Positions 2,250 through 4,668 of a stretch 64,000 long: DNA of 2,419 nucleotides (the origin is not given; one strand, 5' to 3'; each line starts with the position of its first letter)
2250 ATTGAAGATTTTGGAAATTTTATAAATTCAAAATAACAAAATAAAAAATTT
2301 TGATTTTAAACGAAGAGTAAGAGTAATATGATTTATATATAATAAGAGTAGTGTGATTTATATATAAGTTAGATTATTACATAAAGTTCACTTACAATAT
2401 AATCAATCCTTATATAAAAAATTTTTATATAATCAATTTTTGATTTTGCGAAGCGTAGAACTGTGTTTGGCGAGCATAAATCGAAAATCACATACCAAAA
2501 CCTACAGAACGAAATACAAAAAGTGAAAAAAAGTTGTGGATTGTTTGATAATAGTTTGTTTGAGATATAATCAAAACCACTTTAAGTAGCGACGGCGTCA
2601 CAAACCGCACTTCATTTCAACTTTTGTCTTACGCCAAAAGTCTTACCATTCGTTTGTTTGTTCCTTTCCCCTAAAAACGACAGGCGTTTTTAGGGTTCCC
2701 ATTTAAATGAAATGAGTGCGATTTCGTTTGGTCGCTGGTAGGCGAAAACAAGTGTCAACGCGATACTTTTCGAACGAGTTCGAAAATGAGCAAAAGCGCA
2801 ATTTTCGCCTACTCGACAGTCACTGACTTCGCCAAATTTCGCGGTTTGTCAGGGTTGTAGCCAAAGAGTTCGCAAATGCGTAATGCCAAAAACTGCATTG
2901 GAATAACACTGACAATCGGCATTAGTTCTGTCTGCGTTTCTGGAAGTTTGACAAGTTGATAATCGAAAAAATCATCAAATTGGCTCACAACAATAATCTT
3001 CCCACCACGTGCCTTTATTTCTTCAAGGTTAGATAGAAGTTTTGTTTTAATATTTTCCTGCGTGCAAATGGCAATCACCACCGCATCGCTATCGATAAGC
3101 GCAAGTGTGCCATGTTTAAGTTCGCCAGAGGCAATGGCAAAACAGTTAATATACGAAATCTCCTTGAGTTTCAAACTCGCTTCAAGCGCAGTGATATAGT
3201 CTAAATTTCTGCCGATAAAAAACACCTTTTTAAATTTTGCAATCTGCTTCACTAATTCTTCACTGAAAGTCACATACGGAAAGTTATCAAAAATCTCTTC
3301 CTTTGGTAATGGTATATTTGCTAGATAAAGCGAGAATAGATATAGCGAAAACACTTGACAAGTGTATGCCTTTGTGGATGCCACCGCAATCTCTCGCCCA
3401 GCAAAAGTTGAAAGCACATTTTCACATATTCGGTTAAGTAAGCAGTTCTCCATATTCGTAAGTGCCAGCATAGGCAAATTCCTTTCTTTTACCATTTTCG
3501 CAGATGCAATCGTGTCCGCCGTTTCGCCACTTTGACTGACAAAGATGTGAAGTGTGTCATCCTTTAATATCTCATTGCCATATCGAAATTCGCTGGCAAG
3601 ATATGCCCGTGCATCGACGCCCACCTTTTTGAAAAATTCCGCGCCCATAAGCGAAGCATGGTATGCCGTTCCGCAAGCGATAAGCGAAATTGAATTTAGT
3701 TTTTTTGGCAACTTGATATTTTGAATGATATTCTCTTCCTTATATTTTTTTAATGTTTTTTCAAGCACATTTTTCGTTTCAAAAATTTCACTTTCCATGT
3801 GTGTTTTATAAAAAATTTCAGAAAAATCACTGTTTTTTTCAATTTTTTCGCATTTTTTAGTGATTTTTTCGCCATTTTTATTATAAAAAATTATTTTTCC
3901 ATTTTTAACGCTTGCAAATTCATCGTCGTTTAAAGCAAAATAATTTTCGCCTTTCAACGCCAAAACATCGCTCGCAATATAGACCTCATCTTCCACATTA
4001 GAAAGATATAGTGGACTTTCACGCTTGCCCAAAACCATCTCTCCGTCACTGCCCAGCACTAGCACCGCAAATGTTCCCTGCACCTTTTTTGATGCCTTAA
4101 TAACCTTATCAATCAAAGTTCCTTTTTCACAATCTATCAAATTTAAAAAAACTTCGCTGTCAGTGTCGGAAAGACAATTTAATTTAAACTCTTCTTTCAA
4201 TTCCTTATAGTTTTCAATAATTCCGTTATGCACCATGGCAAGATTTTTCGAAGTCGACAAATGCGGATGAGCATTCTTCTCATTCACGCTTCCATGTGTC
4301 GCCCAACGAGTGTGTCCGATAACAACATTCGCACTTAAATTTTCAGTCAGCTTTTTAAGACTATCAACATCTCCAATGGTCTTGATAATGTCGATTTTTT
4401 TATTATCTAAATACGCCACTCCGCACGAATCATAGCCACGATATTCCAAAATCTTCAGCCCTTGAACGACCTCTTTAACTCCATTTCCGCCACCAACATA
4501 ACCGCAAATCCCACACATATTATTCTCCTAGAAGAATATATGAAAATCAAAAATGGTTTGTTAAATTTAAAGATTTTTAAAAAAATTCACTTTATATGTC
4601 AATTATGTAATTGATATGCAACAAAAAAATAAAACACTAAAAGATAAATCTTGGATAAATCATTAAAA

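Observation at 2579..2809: Candidate novel structured RNA present in two copies (2579-2809 and, inverted, 7558-7790) with compensatory base changes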

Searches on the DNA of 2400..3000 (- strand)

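Call 5: search_rna_families(source=window, start=2400, end=3000, threshold=evalue, max_evalue=10, show_alignments=3)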
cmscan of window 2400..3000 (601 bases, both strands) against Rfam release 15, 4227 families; matches with E-value up to 10: 1.
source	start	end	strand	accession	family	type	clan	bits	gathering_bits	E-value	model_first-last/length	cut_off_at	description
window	2811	2923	-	RF02932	Betaproteobacteria-1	Gene; sRNA;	-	14.2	49.4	3.1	1-120/120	no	Betaproteobacteria-1 RNA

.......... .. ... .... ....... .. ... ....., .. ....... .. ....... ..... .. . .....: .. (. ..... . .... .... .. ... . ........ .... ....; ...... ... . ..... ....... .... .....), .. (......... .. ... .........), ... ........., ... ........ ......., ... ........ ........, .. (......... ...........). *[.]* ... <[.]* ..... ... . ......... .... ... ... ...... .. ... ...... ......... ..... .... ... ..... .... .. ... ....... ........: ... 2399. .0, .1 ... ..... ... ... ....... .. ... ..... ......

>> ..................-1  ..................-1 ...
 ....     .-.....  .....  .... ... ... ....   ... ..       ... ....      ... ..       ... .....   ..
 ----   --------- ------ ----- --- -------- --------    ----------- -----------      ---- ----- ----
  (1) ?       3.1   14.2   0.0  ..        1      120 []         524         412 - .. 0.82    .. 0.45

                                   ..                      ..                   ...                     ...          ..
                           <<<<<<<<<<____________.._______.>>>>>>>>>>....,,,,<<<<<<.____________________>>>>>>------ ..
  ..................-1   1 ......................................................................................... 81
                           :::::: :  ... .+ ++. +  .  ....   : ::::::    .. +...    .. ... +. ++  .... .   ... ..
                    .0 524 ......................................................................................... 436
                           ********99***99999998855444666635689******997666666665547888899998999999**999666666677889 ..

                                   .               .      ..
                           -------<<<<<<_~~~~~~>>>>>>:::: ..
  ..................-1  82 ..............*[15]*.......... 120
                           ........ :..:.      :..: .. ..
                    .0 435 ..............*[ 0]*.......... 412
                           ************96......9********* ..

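Call 61: build_rna_model(alignment_id=A3, structure=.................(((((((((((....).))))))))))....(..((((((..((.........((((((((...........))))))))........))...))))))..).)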
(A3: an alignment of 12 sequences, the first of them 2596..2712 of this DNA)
Model R1 built from alignment A3 (12 sequences, 120 columns); structure: as given.
model positions 114; base pairs 28; branch points 1; effective number of sequences 1.25; information 0.59 bits per position. Calibrated on 0.2 Mb of random sequence (short: E-values are rough).
structure used (alignment columns):
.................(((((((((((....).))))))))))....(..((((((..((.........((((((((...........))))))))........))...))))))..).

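Call 62: search_with_rna_model(model_id=R1, sources=[window, L001, L002, L003, L004, L005, L006, L007, L008, L009, L010, L012, L013, L014, L015, L016, L017, L018, L019, L020, L021], max_evalue=1, make_alignment=true)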
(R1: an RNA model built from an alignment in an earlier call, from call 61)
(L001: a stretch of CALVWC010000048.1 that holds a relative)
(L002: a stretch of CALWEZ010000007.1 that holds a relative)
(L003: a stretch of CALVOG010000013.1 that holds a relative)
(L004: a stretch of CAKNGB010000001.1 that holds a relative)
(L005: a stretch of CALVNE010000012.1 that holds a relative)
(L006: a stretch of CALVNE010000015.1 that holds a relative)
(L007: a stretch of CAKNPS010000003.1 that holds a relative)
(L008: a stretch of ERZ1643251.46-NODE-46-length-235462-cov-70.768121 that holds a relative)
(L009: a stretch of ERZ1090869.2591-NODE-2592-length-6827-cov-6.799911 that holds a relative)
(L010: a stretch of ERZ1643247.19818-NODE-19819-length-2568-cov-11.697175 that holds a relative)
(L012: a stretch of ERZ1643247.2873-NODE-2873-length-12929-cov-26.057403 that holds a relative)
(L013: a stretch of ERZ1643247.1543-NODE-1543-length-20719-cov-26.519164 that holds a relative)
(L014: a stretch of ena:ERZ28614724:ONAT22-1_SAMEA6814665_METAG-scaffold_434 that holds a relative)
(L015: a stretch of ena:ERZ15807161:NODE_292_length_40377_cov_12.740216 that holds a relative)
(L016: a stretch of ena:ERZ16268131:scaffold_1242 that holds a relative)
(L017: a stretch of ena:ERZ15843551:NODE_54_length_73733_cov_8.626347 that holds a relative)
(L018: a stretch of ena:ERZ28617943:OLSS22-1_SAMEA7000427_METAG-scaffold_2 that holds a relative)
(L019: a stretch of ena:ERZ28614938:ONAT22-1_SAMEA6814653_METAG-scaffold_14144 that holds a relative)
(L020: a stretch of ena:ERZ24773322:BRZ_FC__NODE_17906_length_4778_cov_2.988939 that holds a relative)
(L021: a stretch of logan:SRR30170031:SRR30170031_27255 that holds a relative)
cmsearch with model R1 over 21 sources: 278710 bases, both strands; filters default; matches with E-value up to 1: 25.
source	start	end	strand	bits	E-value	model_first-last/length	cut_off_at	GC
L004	6336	6449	-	131.8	1.8e-26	1-114/114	no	0.38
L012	4367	4480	+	129.8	4.9e-26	1-114/114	no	0.37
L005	6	119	+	128.6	8.8e-26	1-114/114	no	0.41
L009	5961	6074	-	128.3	1.1e-25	1-114/114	no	0.41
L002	3638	3752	-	128.1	1.2e-25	1-114/114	no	0.38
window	2596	2710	-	127.4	1.7e-25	1-114/114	no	0.4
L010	2195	2308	-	126.7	2.4e-25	1-114/114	no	0.41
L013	5151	5264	-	126.7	2.4e-25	1-114/114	no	0.41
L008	40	153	+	120.9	4.5e-24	1-114/114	no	0.38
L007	5856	5969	+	119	1.2e-23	1-114/114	no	0.34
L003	5456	5572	-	112.3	3.4e-22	1-114/114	no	0.42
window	7656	7773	+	109.4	1.6e-21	1-114/114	no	0.38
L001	1901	2006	-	103.3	3.4e-20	1-114/114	no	0.37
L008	4118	4248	-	83.5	7.9e-16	1-114/114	no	0.42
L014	12640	12770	+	82.2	1.5e-15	1-114/114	no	0.43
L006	1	72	-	65.3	8.1e-12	1-72/114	3'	0.4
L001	1626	1731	-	63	2.6e-11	1-114/114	no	0.37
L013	5443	5574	+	33.8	7.2e-05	1-114/114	no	0.34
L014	3841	3973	-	29.9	0.00052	1-114/114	no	0.48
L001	4032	4163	+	27.8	0.0016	1-114/114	no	0.45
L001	2175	2306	+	26.8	0.0025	1-114/114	no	0.42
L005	143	235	+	20.5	0.062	1-114/114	no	0.51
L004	6394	6488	+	18.6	0.17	1-114/114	no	0.38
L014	19930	20033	-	15.2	0.92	1-114/114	no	0.38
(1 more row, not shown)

Alignment A5: 25 matches aligned to the model, 174 columns, each read 5' to 3' on its own strand. Consensus structure (alignment columns), stored with it:
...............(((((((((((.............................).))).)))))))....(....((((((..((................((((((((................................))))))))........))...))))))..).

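Call 63: search_with_rna_model(model_id=R1, sources=[window, L001, L003, L004, L005, L007, L008, L009, L010, L012, L014], max_evalue=1e-9, make_alignment=true, show_alignments=0)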
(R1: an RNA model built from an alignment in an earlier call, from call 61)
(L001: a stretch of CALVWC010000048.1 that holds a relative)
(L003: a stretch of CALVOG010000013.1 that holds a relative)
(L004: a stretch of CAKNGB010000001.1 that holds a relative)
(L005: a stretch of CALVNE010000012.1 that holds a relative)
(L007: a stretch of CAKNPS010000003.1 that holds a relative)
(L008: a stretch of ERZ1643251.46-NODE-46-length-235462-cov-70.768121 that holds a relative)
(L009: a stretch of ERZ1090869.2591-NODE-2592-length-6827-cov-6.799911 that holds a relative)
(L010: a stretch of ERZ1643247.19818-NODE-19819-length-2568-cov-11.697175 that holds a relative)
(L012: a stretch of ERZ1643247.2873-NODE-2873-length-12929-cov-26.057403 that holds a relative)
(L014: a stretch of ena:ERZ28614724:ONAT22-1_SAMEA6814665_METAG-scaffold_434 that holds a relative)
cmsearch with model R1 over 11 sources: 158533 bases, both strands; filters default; matches with E-value up to 1e-9: 14.
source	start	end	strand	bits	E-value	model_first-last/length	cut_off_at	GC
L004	6336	6449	-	131.8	1e-26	1-114/114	no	0.38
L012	4367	4480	+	129.8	2.8e-26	1-114/114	no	0.37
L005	6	119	+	128.6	5e-26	1-114/114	no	0.41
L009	5961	6074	-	128.3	6e-26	1-114/114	no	0.41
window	2596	2710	-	127.4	9.5e-26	1-114/114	no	0.4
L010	2195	2308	-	126.7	1.4e-25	1-114/114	no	0.41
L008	40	153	+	120.9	2.5e-24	1-114/114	no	0.38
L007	5856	5969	+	119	6.8e-24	1-114/114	no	0.34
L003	5456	5572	-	112.3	2e-22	1-114/114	no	0.42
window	7656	7773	+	109.4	8.9e-22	1-114/114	no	0.38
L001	1901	2006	-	103.3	1.9e-20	1-114/114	no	0.37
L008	4118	4248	-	83.5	4.5e-16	1-114/114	no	0.42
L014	12640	12770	+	82.2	8.5e-16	1-114/114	no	0.43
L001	1626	1731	-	63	1.5e-11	1-114/114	no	0.37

Alignment A6: 14 matches aligned to the model, 143 columns, each read 5' to 3' on its own strand. Consensus structure (alignment columns), stored with it:
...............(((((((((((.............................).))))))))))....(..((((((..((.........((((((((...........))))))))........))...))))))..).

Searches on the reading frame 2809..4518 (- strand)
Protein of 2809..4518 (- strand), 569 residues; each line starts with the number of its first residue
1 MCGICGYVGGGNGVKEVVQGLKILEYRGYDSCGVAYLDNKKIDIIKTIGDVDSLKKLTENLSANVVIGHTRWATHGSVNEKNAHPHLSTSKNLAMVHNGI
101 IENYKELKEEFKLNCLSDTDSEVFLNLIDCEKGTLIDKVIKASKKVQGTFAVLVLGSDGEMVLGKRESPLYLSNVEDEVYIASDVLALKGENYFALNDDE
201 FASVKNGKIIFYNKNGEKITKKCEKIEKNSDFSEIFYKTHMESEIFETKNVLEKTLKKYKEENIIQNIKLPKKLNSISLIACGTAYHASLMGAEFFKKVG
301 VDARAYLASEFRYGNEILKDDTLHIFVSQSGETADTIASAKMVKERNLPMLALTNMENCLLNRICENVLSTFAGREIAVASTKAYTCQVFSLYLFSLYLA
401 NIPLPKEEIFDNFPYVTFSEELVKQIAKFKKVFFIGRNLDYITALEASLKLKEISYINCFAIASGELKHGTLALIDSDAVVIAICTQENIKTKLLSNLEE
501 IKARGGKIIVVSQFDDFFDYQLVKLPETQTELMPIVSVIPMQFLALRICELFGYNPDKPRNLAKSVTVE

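Call 76: find_encoding_contigs(protein=window:2809-4518:-, flank=4000, max_places=8)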
Protein window:2809-4518:- (569 aa): no gene with exactly this product is on record in the collection.
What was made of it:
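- Tried and rejected: Empty site for copy A. An exact-protein look-up of GlmS found nothing on record (call 76).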

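Call 77: find_homologous_proteins(query=window:2809-4518:-, max_evalue=1e-150)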
Query window:2809-4518:- (569 aa): 115 proteins with E <= 1e-150 among 8000 candidates.
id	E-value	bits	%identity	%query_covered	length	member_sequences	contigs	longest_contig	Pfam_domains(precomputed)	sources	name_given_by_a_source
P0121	0.0e+0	1192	95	100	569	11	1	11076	PF13230.12,PF01380.28,PF13522.12,PF13537.12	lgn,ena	-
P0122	0.0e+0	1078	86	100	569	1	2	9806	PF13230.12,PF01380.28,PF13522.12,PF13537.12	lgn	-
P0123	0.0e+0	1077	86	100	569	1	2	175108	PF13230.12,PF01380.28,PF13522.12,PF13537.12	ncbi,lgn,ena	-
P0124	0.0e+0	1056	84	100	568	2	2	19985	PF13230.12,PF01380.28,PF13522.12,PF13537.12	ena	-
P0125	0.0e+0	1055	83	100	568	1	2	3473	PF13230.12,PF01380.28,PF13522.12,PF13537.12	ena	-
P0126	0.0e+0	1053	83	100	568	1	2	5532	PF13230.12,PF01380.28,PF13522.12,PF13537.12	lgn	-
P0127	0.0e+0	1053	83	100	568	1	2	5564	PF13230.12,PF01380.28,PF13522.12,PF13537.12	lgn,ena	-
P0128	0.0e+0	1053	83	100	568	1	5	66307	PF13230.12,PF01380.28,PF13522.12,PF13537.12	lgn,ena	-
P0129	0.0e+0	1053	83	100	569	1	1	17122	PF13230.12,PF01380.28,PF13522.12,PF13537.12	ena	-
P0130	0.0e+0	1052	83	100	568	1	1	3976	PF13230.12,PF01380.28,PF13522.12,PF13537.12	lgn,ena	-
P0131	0.0e+0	1051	83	100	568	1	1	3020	PF13230.12,PF01380.28,PF13522.12,PF13537.12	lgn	-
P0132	0.0e+0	1051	83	100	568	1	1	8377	PF13230.12,PF01380.28,PF13522.12,PF13537.12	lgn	-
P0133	0.0e+0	1048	83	100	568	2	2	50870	PF13230.12,PF01380.28,PF13522.12,PF13537.12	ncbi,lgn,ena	-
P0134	0.0e+0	1048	83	100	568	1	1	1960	PF13230.12,PF01380.28,PF13522.12,PF13537.12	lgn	-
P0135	0.0e+0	1048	83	100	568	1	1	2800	PF13230.12,PF01380.28,PF13522.12,PF13537.12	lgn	-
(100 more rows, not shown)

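Call 78: find_encoding_contigs(protein=P0121, flank=5000, max_places=3)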
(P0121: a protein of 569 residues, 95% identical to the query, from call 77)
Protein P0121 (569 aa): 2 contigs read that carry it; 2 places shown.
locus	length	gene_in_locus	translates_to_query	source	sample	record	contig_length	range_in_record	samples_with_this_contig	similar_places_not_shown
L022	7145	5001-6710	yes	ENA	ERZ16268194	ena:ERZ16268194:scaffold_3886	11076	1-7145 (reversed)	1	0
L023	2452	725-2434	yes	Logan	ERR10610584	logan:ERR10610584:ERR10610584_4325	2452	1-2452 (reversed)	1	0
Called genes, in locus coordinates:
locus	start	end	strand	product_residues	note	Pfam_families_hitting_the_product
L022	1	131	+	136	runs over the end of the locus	-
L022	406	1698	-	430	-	PF02403:Seryl_tRNA_N, PF00587:tRNA-synt_2b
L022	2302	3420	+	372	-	PF11104:PilM_2 (faint), PF02491:SHS2_FTSA, PF14450:FtsA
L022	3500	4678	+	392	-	PF00091:Tubulin, PF12327:FtsZ_C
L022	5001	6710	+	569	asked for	PF13230:GATase_4 (weak), PF13522:GATase_6, PF13537:GATase_7, PF01380:SIS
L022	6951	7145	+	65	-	?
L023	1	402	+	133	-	?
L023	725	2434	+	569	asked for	PF13230:GATase_4 (weak), PF13522:GATase_6, PF13537:GATase_7, PF01380:SIS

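Call 79: find_encoding_contigs(protein=P0123, flank=6000, max_places=1)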
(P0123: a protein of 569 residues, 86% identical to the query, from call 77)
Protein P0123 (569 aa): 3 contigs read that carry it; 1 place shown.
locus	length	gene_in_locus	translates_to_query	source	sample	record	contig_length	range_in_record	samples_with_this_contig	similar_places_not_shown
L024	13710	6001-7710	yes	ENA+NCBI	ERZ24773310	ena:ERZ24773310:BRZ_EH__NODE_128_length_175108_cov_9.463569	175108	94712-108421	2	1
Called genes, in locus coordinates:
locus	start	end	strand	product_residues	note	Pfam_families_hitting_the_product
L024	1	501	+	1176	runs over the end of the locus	PF04997:RNA_pol_Rpb1_1, PF00623:RNA_pol_Rpb1_2, PF04983:RNA_pol_Rpb1_3, PF05000:RNA_pol_Rpb1_4 (weak), PF04998:RNA_pol_Rpb1_5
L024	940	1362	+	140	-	-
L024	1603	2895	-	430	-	PF02403:Seryl_tRNA_N, PF00587:tRNA-synt_2b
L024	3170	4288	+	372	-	PF06723:MreB_Mbl (faint), PF02491:SHS2_FTSA, PF14450:FtsA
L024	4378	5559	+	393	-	PF00091:Tubulin, PF12327:FtsZ_C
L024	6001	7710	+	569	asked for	PF13230:GATase_4 (weak), PF13522:GATase_6, PF13537:GATase_7, PF01380:SIS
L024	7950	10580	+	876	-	PF04542:Sigma70_r2, PF04545:Sigma70_r4 (faint)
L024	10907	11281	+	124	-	PF00164:Ribosom_S12_S23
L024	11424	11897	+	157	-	PF00177:Ribosomal_S7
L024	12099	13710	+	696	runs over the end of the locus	PF00009:GTP_EFTU, PF22042:EF-G_D2, PF03144:GTP_EFTU_D2, PF14492:EFG_III, PF16658:RF3_C (weak), PF03764:EFG_IV, PF00679:EFG_C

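Call 80: find_encoding_contigs(protein=P0128, flank=6000, max_places=1)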
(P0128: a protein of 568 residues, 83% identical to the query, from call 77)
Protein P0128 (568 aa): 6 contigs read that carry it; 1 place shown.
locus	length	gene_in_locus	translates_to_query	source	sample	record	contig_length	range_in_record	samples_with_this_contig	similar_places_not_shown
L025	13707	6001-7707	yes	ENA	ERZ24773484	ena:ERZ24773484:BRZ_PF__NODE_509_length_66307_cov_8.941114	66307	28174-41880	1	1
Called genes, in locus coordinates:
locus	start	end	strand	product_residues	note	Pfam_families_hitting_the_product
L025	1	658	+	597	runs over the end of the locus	PF00004:AAA, PF17862:AAA_lid_3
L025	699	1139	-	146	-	-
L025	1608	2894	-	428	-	PF02403:Seryl_tRNA_N, PF00587:tRNA-synt_2b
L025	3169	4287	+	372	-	PF02491:SHS2_FTSA, PF14450:FtsA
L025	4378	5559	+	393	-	PF00091:Tubulin, PF12327:FtsZ_C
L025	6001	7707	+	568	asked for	PF13230:GATase_4 (weak), PF13522:GATase_6, PF13537:GATase_7, PF01380:SIS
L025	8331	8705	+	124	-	PF00164:Ribosom_S12_S23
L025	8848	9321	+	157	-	PF00177:Ribosomal_S7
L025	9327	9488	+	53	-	-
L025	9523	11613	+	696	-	PF00009:GTP_EFTU, PF22042:EF-G_D2, PF03144:GTP_EFTU_D2, PF14492:EFG_III, PF16658:RF3_C (weak), PF03764:EFG_IV, PF00679:EFG_C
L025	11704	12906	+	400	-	PF00009:GTP_EFTU, PF03144:GTP_EFTU_D2, PF03143:GTP_EFTU_D3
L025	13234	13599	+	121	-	PF04472:SepF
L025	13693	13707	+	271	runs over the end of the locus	PF01252:Peptidase_A8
